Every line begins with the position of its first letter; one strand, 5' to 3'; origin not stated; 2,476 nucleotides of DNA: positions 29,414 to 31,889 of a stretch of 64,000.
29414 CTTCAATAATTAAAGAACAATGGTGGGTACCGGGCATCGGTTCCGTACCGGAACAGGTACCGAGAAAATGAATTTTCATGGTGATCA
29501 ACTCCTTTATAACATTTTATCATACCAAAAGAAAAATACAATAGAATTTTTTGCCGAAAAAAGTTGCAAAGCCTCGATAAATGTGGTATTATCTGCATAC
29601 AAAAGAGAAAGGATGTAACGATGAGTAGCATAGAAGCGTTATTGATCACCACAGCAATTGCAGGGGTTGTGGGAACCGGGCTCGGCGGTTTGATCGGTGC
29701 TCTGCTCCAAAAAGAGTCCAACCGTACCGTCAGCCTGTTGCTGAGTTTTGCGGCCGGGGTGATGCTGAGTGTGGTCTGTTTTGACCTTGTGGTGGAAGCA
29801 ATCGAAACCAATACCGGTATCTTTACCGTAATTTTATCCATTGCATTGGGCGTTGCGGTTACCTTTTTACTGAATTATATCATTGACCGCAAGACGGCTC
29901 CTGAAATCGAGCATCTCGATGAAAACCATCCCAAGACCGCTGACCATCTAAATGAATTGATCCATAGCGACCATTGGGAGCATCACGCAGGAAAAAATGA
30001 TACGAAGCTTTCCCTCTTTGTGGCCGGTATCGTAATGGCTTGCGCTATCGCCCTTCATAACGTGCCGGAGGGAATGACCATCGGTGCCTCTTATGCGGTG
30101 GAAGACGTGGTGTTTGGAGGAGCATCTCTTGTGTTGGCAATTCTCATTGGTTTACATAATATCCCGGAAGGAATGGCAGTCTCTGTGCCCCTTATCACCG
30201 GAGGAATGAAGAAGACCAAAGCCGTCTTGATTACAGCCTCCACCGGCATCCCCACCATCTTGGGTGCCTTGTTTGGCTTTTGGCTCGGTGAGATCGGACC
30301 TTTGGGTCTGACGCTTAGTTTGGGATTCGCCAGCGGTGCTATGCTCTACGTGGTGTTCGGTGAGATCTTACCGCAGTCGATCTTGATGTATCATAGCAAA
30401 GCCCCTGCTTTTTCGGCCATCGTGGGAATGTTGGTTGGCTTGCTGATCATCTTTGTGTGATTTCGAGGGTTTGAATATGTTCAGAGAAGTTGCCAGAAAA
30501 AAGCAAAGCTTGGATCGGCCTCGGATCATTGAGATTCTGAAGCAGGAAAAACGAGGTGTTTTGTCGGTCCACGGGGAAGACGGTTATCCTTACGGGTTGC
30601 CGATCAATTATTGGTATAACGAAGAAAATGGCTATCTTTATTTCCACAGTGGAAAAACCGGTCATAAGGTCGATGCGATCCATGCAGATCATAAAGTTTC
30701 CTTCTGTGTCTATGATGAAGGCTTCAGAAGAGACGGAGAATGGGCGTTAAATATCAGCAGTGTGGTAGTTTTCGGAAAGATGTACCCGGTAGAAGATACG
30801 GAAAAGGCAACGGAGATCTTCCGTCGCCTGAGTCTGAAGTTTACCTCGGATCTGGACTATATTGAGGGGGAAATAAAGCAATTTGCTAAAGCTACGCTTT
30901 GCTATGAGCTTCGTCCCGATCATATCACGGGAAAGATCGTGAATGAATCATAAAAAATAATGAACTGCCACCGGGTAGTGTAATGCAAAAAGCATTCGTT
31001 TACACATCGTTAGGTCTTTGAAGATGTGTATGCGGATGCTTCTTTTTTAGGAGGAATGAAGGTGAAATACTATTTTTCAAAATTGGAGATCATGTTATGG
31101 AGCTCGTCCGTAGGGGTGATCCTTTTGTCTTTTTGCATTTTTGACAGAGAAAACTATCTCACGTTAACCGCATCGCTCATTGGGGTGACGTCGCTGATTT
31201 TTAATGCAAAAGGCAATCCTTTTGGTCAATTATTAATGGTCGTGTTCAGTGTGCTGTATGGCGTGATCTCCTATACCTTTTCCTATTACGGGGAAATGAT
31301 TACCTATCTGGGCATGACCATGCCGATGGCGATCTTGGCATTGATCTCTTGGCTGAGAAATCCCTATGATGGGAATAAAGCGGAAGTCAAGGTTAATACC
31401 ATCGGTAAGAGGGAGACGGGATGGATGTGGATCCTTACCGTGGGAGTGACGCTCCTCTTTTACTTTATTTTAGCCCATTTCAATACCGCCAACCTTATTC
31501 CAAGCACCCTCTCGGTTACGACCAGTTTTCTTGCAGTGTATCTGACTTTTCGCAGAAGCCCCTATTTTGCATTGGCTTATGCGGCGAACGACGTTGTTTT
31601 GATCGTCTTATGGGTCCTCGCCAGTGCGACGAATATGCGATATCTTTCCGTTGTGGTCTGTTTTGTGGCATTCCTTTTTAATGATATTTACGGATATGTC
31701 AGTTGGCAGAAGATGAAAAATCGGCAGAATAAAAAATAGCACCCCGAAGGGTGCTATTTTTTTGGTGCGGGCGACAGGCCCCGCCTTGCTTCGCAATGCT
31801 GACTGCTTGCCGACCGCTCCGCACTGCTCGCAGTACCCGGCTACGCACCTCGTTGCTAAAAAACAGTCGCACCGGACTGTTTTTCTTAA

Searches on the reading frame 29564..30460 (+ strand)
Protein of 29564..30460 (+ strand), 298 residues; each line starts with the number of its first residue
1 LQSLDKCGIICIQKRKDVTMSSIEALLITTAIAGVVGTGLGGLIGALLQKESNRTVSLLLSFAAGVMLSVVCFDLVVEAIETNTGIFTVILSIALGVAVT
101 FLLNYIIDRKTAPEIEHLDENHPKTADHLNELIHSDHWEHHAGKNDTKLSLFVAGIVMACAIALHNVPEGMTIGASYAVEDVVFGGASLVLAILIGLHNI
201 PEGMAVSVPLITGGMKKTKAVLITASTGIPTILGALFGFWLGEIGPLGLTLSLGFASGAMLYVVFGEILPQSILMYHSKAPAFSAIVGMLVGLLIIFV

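Call 12: search_protein_families(library=pfam, proteins=[window:29564-30460:+], max_evalue=0.01)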
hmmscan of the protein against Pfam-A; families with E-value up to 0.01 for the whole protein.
window:29564-30460:+ (298 aa): 2 families
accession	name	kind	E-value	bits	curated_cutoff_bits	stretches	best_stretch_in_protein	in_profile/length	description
PF02535.28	Zip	-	1.2e-27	97.4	35.1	2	119-298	139-321/323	ZIP Zinc transporter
PF01595.25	CNNM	-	8.2e-05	22.8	28.4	1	224-297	62-131/181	Cyclin M transmembrane N-terminal domain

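Call 13: search_protein_families(library=ncbifam, proteins=[window:29564-30460:+], max_evalue=0.01)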
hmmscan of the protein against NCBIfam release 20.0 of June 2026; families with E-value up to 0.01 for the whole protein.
window:29564-30460:+ (298 aa): 2 families
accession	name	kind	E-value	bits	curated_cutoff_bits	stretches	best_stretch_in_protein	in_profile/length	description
NF003243.0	PRK04201.1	equivalog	9.1e-39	133.3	252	1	22-291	4-257/266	zinc transporter ZupT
NF033872.1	SidA_fam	subfamily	0.0058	15.5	60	1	55-122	299-366/379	T4SS effector SidA family protein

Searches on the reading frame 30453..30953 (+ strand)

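Call 12: search_protein_families(library=pfam, proteins=[window:30453-30953:+], max_evalue=0.01)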
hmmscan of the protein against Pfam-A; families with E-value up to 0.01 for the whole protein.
window:30453-30953:+ (166 aa): 3 families
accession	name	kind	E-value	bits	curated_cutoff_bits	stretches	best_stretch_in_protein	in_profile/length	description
PF12900.13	Pyridox_ox_2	-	1.3e-18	67.7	27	1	21-161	1-139/140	Pyridoxamine 5'-phosphate oxidase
PF01243.27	PNPOx_N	-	1e-10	42.4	28.1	1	25-134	5-97/120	Pyridoxamine 5'-phosphate oxidase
PF16242.11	Pyrid_ox_like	-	4.4e-05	23.5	28.8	1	24-90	5-71/149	Pyridoxamine 5'-phosphate oxidase like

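Call 13: search_protein_families(library=ncbifam, proteins=[window:30453-30953:+], max_evalue=0.01)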
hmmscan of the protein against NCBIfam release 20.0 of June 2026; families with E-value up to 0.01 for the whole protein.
window:30453-30953:+ (166 aa): 3 families
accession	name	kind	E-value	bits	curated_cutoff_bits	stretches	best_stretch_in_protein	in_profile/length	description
NF000261.1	NimABCDEF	equivalog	3.4e-32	111.5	260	1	9-161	1-151/153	NimABCDEF family 5-nitroimidazole reductase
NF000262.1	NimIJ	equivalog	3e-25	89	270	1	10-161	1-151/151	NimIJ family nitroimidazole resistance protein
TIGR03618.1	Rv1155_F420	subfamily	7.3e-07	29.4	79.05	1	27-158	3-125/127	TIGR03618 family F420-dependent PPOX class oxidoreductase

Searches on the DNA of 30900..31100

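Call 5: search_rna_families(source=window, start=30900, end=31100, threshold=evalue, max_evalue=10, show_alignments=5)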
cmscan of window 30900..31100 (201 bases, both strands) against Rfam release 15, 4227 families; matches with E-value up to 10: 10.
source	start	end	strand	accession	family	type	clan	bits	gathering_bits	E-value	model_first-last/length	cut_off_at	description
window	30990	31041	+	RF04176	mir-3149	Gene; miRNA;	-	25.4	100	0.0063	1-83/83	no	mir-3149 microRNA precursor family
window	30985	31049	+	RF03469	mir-1179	Gene; miRNA;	-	17.8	80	0.34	1-82/82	no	mir-1179 microRNA precursor family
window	30990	31041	+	RF00756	mir-299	Gene; miRNA;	-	16.5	67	0.61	1-63/63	no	mir-299 microRNA precursor family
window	31014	31090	+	RF00160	snoZ159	Gene; snRNA; snoRNA; CD-box;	CL00065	15.7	39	2.2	1-86/86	no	Small nucleolar RNA Z159/U59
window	30989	31042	+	RF03305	mir-3338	Gene; miRNA;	-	14.8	95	2.8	1-84/84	no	mir-3338 microRNA precursor family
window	30984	31047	+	RF03983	MIR5284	Gene; miRNA;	-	13.8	93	3.5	1-111/111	no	MIR5284 microRNA precursor family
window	30953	31054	+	RF01513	Afu_335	Gene; snRNA; snoRNA; CD-box;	-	13.7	50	3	1-96/96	no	A. fumigatus snoRNA Afu_335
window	30986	31045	+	RF03802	MIR5649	Gene; miRNA;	-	13.4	100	6.3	1-101/101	no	MIR5649 microRNA precursor family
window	30992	31039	+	RF03743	MIR7696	Gene; miRNA;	-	13.4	83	7.6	1-88/88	no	MIR7696 microRNA precursor family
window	31011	31072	+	RF01182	SNORD11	Gene; snRNA; snoRNA; CD-box;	CL00103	13.4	55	9.8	1-84/84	no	Small nucleolar RNA SNORD11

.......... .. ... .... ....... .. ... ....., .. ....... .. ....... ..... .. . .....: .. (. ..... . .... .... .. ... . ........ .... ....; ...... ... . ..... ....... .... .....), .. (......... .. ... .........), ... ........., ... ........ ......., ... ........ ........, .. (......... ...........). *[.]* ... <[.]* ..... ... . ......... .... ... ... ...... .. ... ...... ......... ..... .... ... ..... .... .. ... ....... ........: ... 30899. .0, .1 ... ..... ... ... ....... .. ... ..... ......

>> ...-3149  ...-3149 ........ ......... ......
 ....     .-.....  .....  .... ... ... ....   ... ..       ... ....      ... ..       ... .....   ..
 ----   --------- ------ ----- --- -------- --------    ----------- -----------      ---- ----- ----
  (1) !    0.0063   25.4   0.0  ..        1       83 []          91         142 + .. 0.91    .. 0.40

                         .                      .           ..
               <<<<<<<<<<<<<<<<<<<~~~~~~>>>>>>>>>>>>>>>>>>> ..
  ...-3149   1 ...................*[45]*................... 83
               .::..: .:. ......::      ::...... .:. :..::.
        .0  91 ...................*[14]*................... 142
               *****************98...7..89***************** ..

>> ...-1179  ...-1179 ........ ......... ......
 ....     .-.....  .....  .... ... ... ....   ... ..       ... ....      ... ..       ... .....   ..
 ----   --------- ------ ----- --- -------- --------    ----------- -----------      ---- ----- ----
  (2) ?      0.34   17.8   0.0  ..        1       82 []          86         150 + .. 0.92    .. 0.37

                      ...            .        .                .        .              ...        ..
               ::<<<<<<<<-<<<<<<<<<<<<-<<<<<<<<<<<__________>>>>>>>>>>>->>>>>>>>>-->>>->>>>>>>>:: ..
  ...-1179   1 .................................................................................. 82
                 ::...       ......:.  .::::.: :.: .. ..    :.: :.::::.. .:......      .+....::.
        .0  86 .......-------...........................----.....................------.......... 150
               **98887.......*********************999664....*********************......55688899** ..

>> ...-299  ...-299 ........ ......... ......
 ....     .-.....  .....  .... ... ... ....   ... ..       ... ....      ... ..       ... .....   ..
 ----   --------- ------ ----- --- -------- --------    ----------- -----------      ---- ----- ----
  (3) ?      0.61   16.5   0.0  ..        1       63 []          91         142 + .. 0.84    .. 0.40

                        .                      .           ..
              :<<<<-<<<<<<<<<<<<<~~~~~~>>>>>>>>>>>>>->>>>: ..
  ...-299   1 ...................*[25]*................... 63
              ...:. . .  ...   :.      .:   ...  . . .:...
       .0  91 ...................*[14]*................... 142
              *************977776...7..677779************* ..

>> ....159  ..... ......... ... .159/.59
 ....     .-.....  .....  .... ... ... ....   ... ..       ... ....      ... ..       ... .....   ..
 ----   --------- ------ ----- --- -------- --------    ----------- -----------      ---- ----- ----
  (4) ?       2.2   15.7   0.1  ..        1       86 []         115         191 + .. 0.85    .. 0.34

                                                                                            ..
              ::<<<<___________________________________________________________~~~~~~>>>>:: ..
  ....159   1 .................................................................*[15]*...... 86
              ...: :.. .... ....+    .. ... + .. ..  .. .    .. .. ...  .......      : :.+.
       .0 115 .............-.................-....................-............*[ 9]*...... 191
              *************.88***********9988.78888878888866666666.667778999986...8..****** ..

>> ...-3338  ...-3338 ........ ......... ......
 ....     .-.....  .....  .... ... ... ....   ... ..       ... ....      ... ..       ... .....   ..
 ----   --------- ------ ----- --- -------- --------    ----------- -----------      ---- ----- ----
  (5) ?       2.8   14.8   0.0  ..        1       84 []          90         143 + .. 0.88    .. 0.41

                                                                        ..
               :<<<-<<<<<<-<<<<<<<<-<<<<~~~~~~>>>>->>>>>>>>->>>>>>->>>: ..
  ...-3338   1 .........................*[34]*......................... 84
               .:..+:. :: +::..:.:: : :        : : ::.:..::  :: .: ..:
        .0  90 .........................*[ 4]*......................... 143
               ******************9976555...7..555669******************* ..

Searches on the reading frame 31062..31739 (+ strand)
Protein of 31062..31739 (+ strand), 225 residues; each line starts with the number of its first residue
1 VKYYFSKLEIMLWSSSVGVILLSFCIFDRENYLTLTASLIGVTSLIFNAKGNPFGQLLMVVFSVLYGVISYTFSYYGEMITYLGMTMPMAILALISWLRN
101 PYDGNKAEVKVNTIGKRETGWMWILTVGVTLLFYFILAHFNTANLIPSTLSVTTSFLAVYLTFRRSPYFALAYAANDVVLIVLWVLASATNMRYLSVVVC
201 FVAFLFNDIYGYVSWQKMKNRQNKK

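Call 12: search_protein_families(library=pfam, proteins=[window:31062-31739:+], max_evalue=0.01)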
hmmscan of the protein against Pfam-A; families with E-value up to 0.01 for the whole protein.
window:31062-31739:+ (225 aa): 2 families
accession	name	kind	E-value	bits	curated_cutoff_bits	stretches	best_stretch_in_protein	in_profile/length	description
PF04973.17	NMN_transporter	-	7.4e-33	114.4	27.3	1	32-217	2-175/175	Nicotinamide mononucleotide transporter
PF04932.20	Wzy_C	-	0.0094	16.2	31.7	1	152-222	3-70/149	O-Antigen ligase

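Call 13: search_protein_families(library=ncbifam, proteins=[window:31062-31739:+], max_evalue=0.01)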
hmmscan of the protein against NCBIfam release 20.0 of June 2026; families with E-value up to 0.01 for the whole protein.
window:31062-31739:+ (225 aa): 1 family
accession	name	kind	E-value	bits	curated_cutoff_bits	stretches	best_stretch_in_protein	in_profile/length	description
TIGR01528.1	NMN_trans_PnuC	equivalog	1.2e-18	67.7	42.45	1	31-220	2-186/187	nicotinamide riboside transporter PnuC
